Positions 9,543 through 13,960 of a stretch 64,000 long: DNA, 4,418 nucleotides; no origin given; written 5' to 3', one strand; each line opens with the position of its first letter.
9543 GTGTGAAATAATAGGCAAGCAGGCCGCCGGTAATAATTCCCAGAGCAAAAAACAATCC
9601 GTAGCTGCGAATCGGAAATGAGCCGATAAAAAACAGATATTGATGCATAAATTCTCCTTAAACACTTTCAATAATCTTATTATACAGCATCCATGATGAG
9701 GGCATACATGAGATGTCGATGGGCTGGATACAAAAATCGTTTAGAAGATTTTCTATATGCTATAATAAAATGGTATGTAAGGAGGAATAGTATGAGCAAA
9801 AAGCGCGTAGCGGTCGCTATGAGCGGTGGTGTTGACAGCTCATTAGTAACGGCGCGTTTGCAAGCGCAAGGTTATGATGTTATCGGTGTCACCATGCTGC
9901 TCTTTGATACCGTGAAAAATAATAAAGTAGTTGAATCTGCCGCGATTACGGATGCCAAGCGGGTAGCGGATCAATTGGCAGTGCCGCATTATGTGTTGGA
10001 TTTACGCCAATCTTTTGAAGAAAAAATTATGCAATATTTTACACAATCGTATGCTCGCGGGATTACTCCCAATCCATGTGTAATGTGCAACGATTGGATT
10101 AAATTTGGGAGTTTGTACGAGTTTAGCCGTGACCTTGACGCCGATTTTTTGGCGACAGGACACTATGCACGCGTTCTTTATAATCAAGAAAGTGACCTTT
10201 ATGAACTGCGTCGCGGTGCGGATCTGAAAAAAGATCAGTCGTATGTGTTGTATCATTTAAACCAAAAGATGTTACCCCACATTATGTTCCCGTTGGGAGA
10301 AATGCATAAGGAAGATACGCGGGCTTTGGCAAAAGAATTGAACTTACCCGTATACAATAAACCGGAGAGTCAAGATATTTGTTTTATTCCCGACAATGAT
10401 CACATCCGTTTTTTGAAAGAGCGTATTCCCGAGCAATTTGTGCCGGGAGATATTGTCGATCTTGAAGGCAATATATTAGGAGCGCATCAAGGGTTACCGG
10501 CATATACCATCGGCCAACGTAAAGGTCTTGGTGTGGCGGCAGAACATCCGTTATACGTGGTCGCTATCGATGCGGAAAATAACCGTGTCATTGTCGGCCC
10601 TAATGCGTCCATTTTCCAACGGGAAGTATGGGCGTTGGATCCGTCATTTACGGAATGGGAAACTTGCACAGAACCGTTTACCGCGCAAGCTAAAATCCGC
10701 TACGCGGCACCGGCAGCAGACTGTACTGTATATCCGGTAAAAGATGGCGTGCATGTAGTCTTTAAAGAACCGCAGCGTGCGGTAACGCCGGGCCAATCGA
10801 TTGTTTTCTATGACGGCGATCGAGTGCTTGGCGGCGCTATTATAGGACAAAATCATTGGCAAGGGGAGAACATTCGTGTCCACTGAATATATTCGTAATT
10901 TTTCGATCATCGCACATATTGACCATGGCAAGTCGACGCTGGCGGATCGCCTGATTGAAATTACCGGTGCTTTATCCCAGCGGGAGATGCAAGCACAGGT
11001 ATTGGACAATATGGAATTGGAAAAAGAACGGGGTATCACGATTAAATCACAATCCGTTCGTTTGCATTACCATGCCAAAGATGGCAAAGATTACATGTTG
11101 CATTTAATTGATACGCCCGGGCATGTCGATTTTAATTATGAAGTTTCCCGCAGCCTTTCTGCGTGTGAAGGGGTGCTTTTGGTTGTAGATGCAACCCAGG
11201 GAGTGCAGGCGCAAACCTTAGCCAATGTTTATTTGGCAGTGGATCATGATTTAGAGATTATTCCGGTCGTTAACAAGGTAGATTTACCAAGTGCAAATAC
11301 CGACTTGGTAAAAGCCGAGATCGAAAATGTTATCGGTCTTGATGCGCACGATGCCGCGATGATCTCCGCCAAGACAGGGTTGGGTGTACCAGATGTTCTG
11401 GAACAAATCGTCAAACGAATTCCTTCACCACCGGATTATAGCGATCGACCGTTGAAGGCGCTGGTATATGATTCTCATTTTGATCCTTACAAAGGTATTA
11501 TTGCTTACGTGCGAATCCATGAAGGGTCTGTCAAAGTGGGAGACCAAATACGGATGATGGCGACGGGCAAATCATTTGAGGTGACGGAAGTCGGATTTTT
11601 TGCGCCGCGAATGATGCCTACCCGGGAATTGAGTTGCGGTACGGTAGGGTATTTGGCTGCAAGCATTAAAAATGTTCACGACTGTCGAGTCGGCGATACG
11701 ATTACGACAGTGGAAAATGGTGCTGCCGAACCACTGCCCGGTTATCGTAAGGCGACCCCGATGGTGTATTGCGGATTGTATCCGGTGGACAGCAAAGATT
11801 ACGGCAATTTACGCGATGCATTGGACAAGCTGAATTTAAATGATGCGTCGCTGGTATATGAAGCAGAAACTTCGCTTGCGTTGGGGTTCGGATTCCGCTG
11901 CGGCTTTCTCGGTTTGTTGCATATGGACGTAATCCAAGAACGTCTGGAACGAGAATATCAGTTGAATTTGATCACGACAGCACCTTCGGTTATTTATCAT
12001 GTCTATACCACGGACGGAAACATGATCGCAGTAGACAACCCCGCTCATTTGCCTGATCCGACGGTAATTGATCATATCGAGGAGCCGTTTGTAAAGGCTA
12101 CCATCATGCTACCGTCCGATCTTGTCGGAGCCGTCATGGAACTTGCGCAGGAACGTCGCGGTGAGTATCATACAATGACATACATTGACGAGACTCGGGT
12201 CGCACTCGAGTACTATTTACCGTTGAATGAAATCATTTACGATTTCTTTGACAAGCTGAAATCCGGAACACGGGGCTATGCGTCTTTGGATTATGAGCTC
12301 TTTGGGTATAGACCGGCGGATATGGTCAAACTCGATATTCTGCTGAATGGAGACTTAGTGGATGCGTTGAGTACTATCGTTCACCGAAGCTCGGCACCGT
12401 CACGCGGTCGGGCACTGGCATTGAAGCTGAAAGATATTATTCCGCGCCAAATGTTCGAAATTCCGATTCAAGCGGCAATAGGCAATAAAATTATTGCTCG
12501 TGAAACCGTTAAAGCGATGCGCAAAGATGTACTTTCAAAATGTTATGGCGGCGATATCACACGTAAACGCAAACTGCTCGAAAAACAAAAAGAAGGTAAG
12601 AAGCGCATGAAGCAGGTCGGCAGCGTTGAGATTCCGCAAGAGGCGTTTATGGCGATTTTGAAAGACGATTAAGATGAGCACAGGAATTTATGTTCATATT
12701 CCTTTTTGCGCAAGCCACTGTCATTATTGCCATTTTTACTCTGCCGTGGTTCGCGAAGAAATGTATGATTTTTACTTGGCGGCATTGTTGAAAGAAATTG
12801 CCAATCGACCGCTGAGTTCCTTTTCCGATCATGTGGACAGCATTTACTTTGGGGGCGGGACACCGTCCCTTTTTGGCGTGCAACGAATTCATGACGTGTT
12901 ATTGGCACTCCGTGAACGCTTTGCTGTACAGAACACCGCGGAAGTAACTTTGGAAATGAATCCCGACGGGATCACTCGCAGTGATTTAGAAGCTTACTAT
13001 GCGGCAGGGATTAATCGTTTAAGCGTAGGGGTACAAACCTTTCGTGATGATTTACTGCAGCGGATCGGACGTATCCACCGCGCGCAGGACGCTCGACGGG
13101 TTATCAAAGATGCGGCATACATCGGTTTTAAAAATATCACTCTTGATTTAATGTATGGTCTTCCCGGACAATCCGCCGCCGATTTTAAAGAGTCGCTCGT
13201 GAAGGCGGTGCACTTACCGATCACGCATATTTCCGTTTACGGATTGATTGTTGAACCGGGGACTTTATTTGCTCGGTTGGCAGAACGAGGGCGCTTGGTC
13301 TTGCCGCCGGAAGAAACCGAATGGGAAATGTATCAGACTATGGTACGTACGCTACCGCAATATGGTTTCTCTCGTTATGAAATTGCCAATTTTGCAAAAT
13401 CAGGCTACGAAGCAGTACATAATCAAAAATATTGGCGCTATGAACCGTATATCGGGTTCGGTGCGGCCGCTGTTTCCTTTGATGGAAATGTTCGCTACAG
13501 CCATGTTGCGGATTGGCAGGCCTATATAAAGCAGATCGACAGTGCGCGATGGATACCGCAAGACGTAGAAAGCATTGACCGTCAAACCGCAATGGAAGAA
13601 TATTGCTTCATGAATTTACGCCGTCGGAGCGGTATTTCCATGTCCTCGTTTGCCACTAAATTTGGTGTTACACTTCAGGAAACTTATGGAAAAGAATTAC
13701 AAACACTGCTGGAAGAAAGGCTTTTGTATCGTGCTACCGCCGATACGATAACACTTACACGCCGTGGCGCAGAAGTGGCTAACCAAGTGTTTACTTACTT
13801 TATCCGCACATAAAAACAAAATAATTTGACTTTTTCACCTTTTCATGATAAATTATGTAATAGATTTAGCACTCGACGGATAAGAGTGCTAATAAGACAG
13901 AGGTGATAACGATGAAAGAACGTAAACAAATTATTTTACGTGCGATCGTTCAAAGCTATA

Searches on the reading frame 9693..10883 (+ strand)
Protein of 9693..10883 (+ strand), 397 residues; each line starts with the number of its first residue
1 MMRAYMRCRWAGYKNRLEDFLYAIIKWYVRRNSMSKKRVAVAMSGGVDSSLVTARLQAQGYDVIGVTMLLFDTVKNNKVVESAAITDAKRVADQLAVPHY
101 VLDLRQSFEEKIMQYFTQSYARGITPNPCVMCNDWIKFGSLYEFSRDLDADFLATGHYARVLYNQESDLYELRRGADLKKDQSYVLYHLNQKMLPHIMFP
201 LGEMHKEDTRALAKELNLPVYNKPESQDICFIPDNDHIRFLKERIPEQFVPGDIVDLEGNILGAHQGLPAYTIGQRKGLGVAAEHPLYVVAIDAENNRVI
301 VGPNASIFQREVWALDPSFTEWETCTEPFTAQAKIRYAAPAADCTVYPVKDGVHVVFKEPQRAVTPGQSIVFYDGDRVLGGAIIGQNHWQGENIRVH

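Call 45: search_protein_families(library=ncbifam, max_evalue=0.001, proteins=[window:9693-10883:+])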
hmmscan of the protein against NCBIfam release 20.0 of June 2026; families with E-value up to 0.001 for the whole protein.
window:9693-10883:+ (397 aa): 16 families
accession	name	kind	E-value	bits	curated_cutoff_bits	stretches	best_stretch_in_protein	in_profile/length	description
NF001138.1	PRK00143.1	equivalog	6.2e-129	429.8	284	1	38-384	1-345/345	tRNA 2-thiouridine(34) synthase MnmA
TIGR00420.1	trmU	equivalog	9.1e-102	340.5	236.95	1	37-384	1-351/351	tRNA 2-thiouridine(34) synthase MnmA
NF011258.0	PRK14664.1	equivalog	5.8e-80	269.1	680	1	35-386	4-347/362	tRNA 2-thiouridine(34) synthase MnmA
NF011259.0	PRK14665.1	equivalog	2.9e-65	220.6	364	1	35-384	4-358/360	tRNA 2-thiouridine(34) synthase MnmA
TIGR00268.2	TIGR00268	equivalog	9e-11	41.5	150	1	36-113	13-85/259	ATP-dependent sacrificial sulfur transferase LarE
NF010587.0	PRK13980.1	equivalog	2.3e-07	30.3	255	1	17-110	14-100/267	NAD+ synthase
TIGR00552.1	nadE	equivalog_domain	7.4e-07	28.6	63.65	1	15-111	7-93/251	NAD(+) synthase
TIGR01536.1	asn_synth_AEB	equivalog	8.7e-06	25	267.1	1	29-106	245-317/517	asparagine synthase (glutamine-hydrolyzing)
TIGR00364.1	TIGR00364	equivalog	1.6e-05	24.5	150.3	1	41-105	3-60/201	7-cyano-7-deazaguanine synthase QueC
NF003385.0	PRK04527.1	equivalog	6e-05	21.8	603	1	34-121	1-82/401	argininosuccinate synthase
NF010392.0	PRK13820.1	equivalog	8.7e-05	21.7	512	1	36-114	2-75/395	argininosuccinate synthase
NF010588.0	PRK13981.1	equivalog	0.0002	19.9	479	1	25-116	276-363/546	NAD+ synthase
NF011155.0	PRK14561.1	equivalog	0.00029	20.6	207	1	38-116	2-70/195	hypothetical protein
NF000848.1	PRK00074.1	equivalog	0.00044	19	400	0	31-219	208-381/512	glutamine-hydrolyzing GMP synthase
TIGR00884.1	guaA_Cterm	equivalog_domain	0.00056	19.3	338.75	0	31-219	11-179/310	glutamine-hydrolyzing GMP synthase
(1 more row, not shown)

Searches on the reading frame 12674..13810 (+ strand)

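Call 62: search_protein_families(library=pfam, max_evalue=0.00001, proteins=[window:12674-13810:+])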
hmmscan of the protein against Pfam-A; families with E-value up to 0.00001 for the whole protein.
window:12674-13810:+ (379 aa): 2 families
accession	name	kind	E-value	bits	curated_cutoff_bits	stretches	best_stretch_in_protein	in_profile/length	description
PF04055.27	Radical_SAM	-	3e-24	86.5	29.5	1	6-175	1-163/166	Radical SAM superfamily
PF06969.22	HemN_C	-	4.4e-10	39.9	24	1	301-365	1-64/67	HemN C-terminal domain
